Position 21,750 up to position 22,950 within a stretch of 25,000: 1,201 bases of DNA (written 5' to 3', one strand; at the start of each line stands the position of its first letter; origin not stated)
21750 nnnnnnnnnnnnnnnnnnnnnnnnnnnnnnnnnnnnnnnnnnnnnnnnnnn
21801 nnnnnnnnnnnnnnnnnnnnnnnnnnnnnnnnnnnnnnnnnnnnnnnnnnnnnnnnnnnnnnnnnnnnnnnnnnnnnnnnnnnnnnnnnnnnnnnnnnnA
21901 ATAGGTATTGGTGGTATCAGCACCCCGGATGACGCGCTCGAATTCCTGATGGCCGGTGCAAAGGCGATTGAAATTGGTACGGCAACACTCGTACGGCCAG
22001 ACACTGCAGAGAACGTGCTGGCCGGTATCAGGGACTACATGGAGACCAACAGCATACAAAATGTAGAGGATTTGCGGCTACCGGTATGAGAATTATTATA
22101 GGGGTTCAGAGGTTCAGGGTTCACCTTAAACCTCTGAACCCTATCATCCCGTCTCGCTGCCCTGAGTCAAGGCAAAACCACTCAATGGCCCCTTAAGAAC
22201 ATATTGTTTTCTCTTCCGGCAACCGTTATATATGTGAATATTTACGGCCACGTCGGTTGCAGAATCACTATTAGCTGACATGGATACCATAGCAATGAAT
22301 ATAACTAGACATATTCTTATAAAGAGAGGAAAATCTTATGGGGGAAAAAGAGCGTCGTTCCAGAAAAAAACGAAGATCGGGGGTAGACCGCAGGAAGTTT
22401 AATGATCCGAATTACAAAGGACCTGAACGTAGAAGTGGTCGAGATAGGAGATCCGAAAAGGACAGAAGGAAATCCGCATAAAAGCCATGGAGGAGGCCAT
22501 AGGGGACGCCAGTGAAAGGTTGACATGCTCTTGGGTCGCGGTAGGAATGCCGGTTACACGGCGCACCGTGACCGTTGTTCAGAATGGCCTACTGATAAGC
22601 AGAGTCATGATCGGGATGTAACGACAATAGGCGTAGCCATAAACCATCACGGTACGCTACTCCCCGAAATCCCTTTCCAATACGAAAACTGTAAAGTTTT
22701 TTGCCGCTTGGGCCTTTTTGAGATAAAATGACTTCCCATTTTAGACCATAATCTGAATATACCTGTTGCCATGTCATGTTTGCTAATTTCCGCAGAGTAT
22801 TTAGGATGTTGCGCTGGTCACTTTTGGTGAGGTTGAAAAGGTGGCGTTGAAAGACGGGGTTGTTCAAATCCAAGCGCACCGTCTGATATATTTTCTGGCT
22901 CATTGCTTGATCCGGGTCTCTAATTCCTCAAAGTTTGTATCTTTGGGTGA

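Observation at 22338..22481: Unannotated 47-aa stand-alone peptide resembling a natural c-di-GMP 'sponge'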

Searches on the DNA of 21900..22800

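Call 64: search_rna_families(source=window, start=21900, end=22800, threshold=evalue, max_evalue=1)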
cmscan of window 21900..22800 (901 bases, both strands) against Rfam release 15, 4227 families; matches with E-value up to 1: 1.
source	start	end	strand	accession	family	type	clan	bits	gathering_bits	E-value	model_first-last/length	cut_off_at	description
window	22416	22525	+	RF02191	TCL6_1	Gene; lncRNA;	-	22.2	60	0.027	1-113/113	no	T-cell leukemia/lymphoma 6 conserved region 1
